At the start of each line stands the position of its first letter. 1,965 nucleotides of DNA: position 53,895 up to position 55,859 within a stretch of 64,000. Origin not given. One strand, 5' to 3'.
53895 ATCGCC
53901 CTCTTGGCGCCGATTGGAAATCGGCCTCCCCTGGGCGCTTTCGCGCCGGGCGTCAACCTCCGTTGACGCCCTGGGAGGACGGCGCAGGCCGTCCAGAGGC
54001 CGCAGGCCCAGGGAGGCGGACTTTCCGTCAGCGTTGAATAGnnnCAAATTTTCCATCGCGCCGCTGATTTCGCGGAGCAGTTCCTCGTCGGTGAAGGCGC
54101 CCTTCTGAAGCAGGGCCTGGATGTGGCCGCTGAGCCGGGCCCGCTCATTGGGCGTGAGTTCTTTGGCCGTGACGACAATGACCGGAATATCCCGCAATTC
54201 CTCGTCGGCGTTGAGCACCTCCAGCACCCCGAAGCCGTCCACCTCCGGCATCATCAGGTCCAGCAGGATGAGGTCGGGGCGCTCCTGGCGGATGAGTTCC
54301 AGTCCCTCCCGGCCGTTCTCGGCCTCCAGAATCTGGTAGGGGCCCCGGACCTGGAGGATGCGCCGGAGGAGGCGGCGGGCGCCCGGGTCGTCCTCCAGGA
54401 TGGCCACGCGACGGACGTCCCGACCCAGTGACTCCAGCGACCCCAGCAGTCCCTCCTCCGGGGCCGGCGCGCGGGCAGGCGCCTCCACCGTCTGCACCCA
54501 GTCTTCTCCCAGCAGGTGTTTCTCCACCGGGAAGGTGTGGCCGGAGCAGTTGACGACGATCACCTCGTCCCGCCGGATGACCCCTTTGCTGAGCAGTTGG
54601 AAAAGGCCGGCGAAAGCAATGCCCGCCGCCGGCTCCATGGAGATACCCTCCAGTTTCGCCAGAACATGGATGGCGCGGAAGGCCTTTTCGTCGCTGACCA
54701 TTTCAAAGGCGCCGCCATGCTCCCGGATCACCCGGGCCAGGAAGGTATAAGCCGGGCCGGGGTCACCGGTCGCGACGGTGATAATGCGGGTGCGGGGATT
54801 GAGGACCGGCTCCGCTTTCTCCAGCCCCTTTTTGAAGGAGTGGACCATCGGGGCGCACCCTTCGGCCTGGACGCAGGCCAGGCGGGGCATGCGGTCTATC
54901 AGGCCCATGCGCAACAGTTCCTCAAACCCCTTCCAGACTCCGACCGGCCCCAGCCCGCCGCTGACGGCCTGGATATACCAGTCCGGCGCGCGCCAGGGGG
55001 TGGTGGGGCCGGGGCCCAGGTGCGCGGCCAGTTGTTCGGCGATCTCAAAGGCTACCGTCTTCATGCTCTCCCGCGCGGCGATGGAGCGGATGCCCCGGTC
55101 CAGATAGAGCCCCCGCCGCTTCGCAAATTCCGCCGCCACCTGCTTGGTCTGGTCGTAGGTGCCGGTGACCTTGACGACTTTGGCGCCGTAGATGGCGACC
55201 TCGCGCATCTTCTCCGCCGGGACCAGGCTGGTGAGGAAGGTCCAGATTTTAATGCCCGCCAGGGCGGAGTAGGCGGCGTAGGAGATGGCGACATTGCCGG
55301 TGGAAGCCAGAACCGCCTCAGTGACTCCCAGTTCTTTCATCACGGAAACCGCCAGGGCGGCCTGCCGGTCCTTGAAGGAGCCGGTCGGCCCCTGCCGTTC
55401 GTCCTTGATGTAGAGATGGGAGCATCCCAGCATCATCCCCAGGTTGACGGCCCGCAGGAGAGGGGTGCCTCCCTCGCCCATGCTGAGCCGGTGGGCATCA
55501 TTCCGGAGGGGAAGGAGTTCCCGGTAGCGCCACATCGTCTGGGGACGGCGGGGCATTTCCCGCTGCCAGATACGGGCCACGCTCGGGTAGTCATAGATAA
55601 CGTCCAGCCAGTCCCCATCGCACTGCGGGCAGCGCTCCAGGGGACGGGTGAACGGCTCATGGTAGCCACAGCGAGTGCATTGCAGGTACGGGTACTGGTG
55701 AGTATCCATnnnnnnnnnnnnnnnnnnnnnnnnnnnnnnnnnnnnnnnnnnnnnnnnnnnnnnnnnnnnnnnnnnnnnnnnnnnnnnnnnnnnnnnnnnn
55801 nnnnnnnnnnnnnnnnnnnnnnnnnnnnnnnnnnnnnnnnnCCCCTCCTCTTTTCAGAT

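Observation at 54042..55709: Threonine-synthase-like PLP enzyme fused in frame to a response-regulator receiver domain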

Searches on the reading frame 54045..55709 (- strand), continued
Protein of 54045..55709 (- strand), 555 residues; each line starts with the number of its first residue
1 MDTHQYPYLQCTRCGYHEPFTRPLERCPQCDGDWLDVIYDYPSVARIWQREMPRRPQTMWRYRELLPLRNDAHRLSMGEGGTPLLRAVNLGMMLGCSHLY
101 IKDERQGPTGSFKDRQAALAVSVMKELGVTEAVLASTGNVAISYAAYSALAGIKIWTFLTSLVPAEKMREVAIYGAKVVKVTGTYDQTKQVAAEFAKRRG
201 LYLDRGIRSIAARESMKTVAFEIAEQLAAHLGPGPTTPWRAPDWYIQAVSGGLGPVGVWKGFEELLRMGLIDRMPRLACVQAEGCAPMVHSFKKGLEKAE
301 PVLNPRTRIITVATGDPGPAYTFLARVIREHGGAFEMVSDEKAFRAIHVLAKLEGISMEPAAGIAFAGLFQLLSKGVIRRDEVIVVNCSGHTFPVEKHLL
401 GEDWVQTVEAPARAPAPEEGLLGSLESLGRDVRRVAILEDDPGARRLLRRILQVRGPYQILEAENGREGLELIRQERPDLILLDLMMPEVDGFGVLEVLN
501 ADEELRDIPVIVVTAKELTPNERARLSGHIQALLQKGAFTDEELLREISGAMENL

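Call 79: search_protein_families(library=pfam, proteins=[L018:6044-10735:+, L024:7184-10729:+, L077:5868-9926:+, L003:3902-9685:+], max_evalue=0.0001)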
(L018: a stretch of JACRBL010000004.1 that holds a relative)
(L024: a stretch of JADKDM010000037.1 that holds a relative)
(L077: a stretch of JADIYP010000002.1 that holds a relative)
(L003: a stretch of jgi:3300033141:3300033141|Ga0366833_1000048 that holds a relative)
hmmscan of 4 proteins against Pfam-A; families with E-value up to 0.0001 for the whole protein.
L018:6044-10735:+ (1564 aa): 11 families
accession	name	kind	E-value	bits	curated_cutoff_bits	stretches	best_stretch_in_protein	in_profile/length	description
PF13185.12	GAF_2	-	6.9e-66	221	28.6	4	332-472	2-136/136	GAF domain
PF01590.32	GAF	-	1.5e-57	194.2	22.4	4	918-1056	1-133/133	GAF domain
PF13492.12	GAF_3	-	5.9e-39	133.9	27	3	333-473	1-129/129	GAF domain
PF00072.30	Response_reg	-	1.4e-37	128.7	30.2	2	1322-1430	1-110/111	Response regulator receiver domain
PF02518.31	HATPase_c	-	1.6e-29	103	26.4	1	1193-1306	2-109/111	Histidine kinase-, DNA gyrase B-, and HSP90-like ATPase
PF08448.16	PAS_4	-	1.5e-28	99.6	23.1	2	665-769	1-110/110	PAS fold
PF00989.32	PAS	-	7.8e-23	81.1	22.6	1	777-886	3-113/113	PAS fold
PF13426.13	PAS_9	-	4.8e-22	78.6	27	1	785-888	1-103/103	PAS domain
PF00512.31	HisKA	-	2.1e-19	69.8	26.9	1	1079-1146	2-66/66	His Kinase A (phospho-acceptor) domain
PF08447.18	PAS_3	-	6.8e-11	42.7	25.6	1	798-882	2-88/89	PAS fold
PF13188.13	PAS_8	-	2.6e-08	33.9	21.8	1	781-817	7-44/65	PAS domain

L024:7184-10729:+ (1182 aa): 11 families
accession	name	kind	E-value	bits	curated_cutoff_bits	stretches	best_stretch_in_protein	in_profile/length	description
PF08447.18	PAS_3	-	5.3e-37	126.4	25.6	2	409-496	2-88/89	PAS fold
PF00072.30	Response_reg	-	2.6e-34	118.1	30.2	2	937-1045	1-110/111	Response regulator receiver domain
PF02518.31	HATPase_c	-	7.6e-34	116.9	26.4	1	807-920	2-109/111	Histidine kinase-, DNA gyrase B-, and HSP90-like ATPase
PF08448.16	PAS_4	-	2e-29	102.5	23.1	2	272-375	1-109/110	PAS fold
PF13426.13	PAS_9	-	3.9e-24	85.3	27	1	151-253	2-103/103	PAS domain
PF00989.32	PAS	-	8.2e-22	77.8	22.6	1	143-251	4-113/113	PAS fold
PF00512.31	HisKA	-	1.3e-21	76.8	26.9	1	693-760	2-66/66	His Kinase A (phospho-acceptor) domain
PF01590.32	GAF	-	2.7e-20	73.7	22.4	1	532-670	1-133/133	GAF domain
PF13185.12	GAF_2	-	1.5e-18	67.8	28.6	1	531-671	2-136/136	GAF domain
PF13188.13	PAS_8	-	2.1e-11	43.7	21.8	0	149-181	10-42/65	PAS domain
PF13492.12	GAF_3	-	1.2e-10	42.4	27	1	534-672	3-129/129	GAF domain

L077:5868-9926:+ (1353 aa): 5 families
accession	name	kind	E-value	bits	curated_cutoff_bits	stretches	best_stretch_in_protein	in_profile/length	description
PF13185.12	GAF_2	-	4.8e-37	127.7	28.6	3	452-587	7-136/136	GAF domain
PF01590.32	GAF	-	2.8e-34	118.9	22.4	4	450-586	3-133/133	GAF domain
PF02518.31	HATPase_c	-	5e-26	91.8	26.4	1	1225-1335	2-110/111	Histidine kinase-, DNA gyrase B-, and HSP90-like ATPase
PF13492.12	GAF_3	-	2.4e-25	89.8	27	0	950-1091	1-129/129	GAF domain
PF00512.31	HisKA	-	3.3e-19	69.1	26.9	1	1111-1179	1-66/66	His Kinase A (phospho-acceptor) domain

L003:3902-9685:+ (1928 aa): 9 families
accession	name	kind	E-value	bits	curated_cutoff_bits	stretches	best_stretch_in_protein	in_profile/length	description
PF13185.12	GAF_2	-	1.2e-63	213.8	28.6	5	616-756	2-136/136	GAF domain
PF01590.32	GAF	-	5.7e-61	205.3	22.4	4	617-755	1-133/133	GAF domain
PF13492.12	GAF_3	-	2.9e-50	170.4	27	5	617-757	1-129/129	GAF domain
PF00072.30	Response_reg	-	6.2e-40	136.3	30.2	2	1795-1906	1-108/111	Response regulator receiver domain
PF02518.31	HATPase_c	-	2.1e-31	109.1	26.4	1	1539-1648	2-110/111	Histidine kinase-, DNA gyrase B-, and HSP90-like ATPase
PF00512.31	HisKA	-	5.5e-21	74.8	26.9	1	1425-1492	2-66/66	His Kinase A (phospho-acceptor) domain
PF02743.24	dCache_1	-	5.5e-16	59.3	45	1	237-426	4-175/240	Cache domain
PF00672.30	HAMP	-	1.2e-13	51.6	25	1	527-579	1-53/53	HAMP domain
PF15714.11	SpoVT_C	-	3.6e-05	24.3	27.5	0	1152-1224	51-121/128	Stage V sporulation protein T C-terminal, transcription factor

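Call 80: find_encoding_contigs(protein=P0333, flank=8000, max_places=2)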
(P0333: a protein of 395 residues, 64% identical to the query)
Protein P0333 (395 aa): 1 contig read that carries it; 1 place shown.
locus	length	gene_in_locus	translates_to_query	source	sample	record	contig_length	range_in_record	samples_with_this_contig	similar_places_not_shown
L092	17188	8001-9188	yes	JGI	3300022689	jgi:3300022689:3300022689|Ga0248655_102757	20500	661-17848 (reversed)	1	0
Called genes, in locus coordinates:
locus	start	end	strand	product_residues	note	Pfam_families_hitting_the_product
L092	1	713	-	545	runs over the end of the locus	PF01385:OrfB_IS605, PF07282:Cas12f1-like_TNB, PF01230:HIT, PF11969:DcpS_C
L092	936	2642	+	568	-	PF00015:MCPsignal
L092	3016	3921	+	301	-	PF12697:Abhydrolase_6, PF12146:Hydrolase_4, PF20434:BD-FAE (weak), PF00561:Abhydrolase_1, PF07859:Abhydrolase_3 (weak), PF00326:Peptidase_S9, PF01738:DLH (weak), PF12146:Hydrolase_4 (weak), +4 more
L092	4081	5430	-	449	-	PF01979:Amidohydro_1, PF07969:Amidohydro_3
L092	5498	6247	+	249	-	PF04481:DUF561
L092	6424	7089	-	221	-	-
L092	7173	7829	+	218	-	PF10063:DUF2301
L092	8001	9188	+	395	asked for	PF00291:PALP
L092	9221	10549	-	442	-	PF00375:SDF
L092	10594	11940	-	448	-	PF01471:PG_binding_1, PF10613:Lig_chan-Glu_bd (weak), PF00497:SBP_bac_3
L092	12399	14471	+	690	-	PF02743:dCache_1, PF00672:HAMP (weak), PF00211:Guanylate_cyc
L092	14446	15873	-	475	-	-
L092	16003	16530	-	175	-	PF01794:Ferric_reduct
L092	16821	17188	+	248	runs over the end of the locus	-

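Call 81: find_encoding_contigs(protein=P0331, flank=8000, max_places=2)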
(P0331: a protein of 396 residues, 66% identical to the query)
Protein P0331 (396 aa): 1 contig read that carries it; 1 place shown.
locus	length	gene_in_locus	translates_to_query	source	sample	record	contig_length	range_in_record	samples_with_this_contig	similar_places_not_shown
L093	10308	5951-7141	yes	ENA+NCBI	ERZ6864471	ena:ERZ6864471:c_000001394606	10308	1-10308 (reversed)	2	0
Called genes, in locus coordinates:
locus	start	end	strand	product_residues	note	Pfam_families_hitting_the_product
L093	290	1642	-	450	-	PF01565:FAD_binding_4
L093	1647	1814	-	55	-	-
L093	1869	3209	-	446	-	PF01979:Amidohydro_1, PF07969:Amidohydro_3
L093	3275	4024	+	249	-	PF04481:DUF561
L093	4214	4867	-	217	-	-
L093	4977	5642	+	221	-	PF10063:DUF2301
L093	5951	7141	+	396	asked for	PF00291:PALP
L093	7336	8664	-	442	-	PF00375:SDF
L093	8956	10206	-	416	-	PF01471:PG_binding_1, PF10613:Lig_chan-Glu_bd (faint), PF00497:SBP_bac_3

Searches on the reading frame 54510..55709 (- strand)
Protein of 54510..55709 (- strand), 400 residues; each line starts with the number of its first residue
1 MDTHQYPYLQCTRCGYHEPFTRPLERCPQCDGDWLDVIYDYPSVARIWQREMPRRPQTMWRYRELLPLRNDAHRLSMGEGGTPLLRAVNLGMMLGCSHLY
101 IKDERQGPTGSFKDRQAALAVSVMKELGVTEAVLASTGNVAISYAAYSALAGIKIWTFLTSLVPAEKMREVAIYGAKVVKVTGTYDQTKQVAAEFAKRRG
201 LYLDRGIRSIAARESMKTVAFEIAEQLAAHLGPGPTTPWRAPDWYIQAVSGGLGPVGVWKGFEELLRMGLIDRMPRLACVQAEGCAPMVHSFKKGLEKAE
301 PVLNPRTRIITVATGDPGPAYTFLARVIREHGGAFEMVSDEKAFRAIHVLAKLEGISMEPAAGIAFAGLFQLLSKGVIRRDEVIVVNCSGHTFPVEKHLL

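Call 28: search_solved_structures(query=window:54510-55709:-, max_evalue=1e-20, show_alignments=5)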
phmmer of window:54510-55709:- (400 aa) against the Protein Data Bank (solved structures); distinct sequences matched with E-value up to 1e-20: 5.
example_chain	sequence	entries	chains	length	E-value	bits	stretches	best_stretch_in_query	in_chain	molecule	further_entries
2zsj_A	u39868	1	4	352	2.5e-45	158.3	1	59-391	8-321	Threonine synthase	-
2d1f_A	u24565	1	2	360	3.9e-45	157.7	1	56-391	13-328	Threonine synthase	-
1uim_A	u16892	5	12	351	7.8e-40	140.2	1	55-392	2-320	Threonine Synthase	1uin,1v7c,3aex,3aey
6cgq_A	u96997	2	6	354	9.2e-35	123.5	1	60-390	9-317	Threonine synthase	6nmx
1e5x_A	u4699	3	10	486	8e-29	104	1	51-391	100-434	THREONINE SYNTHASE | THREONINE SYNTHASE 1, CHLOROPLASTIC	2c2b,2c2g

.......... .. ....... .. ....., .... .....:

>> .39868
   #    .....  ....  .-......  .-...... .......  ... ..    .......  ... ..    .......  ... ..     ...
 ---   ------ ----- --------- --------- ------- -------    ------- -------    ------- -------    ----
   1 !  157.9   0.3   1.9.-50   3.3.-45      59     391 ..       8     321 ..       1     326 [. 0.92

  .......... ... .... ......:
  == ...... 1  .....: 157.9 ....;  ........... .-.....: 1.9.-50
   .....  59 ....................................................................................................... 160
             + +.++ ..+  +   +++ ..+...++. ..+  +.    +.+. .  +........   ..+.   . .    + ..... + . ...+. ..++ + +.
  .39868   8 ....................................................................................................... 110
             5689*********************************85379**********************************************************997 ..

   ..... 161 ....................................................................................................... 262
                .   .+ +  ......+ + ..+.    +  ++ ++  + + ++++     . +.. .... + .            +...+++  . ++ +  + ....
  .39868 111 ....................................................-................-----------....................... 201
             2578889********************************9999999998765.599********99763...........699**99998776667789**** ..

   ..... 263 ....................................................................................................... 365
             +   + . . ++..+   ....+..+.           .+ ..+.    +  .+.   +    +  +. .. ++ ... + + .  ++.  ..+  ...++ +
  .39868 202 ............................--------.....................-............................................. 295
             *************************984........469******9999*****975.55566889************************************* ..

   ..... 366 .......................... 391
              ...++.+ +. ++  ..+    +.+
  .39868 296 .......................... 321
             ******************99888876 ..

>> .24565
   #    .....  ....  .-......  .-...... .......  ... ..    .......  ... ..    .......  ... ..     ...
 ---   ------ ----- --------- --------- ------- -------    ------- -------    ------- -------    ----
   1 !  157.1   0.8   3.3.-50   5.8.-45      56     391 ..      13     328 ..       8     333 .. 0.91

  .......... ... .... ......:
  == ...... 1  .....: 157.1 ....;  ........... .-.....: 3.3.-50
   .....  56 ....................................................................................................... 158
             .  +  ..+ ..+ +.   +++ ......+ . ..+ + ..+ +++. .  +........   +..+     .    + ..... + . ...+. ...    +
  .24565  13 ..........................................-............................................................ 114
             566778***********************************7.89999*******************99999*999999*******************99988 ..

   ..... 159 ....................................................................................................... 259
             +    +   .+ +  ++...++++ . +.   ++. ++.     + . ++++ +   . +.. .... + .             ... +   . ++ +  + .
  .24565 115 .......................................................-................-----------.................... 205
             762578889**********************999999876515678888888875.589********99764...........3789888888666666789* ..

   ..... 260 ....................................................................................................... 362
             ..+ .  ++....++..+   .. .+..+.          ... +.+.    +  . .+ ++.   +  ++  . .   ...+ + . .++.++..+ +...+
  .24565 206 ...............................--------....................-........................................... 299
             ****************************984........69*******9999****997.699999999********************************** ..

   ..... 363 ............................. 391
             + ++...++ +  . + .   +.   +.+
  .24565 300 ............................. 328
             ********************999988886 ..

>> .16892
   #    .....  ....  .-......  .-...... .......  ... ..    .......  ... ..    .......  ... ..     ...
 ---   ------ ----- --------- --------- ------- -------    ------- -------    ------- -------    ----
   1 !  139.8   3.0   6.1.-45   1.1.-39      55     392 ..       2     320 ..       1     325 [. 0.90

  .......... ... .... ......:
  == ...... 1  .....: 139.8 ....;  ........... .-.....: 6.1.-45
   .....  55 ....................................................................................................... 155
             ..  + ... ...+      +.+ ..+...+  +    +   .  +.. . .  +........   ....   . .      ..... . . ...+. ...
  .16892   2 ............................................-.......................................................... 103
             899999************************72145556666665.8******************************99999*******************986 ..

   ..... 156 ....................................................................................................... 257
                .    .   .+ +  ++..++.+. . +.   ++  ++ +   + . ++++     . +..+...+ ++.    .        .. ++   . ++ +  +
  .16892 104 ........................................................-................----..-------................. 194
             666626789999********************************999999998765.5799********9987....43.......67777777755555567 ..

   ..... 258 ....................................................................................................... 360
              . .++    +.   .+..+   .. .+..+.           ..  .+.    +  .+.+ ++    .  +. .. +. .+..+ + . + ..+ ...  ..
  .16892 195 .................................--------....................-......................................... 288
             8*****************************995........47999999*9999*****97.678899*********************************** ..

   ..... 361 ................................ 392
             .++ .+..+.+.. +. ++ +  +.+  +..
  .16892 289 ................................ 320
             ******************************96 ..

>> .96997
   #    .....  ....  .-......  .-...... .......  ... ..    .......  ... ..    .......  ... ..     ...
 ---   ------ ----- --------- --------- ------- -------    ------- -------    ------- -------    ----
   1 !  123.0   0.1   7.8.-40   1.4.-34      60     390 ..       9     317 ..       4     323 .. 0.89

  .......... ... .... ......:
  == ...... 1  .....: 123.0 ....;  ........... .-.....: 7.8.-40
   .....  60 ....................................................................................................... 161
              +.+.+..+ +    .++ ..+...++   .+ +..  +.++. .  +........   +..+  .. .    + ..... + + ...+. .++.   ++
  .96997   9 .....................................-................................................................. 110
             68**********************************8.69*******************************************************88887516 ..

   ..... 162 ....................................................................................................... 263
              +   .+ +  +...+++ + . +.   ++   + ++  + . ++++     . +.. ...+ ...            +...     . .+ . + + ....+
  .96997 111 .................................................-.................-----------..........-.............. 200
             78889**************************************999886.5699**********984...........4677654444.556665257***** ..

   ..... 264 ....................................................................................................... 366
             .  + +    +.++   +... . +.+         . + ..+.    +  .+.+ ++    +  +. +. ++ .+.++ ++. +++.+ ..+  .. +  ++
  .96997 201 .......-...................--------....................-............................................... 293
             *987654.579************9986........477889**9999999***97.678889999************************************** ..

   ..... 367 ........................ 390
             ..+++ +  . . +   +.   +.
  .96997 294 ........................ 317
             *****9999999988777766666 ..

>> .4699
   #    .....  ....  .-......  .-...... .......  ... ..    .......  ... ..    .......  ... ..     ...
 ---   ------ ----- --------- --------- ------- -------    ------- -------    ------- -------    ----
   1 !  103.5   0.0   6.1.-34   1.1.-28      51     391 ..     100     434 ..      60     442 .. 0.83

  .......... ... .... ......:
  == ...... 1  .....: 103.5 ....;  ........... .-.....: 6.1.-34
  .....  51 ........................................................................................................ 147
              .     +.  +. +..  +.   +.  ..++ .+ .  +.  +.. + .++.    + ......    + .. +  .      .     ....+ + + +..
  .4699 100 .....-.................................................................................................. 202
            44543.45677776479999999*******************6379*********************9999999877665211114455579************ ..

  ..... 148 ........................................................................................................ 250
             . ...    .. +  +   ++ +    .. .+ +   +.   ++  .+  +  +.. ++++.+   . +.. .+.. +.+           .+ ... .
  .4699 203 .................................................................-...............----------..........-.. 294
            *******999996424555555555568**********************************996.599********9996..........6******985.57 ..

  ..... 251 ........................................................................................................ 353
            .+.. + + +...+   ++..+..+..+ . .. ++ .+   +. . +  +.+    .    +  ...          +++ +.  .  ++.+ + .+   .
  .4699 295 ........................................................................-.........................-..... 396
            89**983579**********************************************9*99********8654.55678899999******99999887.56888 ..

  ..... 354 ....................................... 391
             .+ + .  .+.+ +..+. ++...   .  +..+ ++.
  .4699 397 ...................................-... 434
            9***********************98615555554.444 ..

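Call 77: search_protein_families(library=ncbifam, proteins=[window:54510-55709:-], max_evalue=1e-30)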
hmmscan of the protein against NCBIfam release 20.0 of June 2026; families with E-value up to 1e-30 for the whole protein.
window:54510-55709:- (400 aa): 7 families
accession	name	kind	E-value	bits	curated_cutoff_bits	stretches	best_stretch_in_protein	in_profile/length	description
NF006050.0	PRK08197.1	equivalog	3.4e-81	273.1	303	1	7-389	7-379/406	threonine synthase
NF004170.0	PRK05638.1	equivalog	1.8e-62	211.4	421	1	9-391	2-354/442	threonine synthase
TIGR00260.1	thrC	equivalog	4.5e-45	154.3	167.1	1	59-392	1-335/340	threonine synthase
NF006205.0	PRK08329.1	equivalog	6.2e-40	137.2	358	1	9-393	2-344/347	threonine synthase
NF005035.0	PRK06450.1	equivalog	1e-39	136.3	301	1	10-370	5-319/338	threonine synthase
NF004996.0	PRK06381.1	equivalog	2.4e-37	128.6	266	1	80-386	14-314/319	threonine synthase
TIGR03844.1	cysteate_syn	equivalog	1.9e-32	112.6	324.9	1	51-391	36-378/398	cysteate synthase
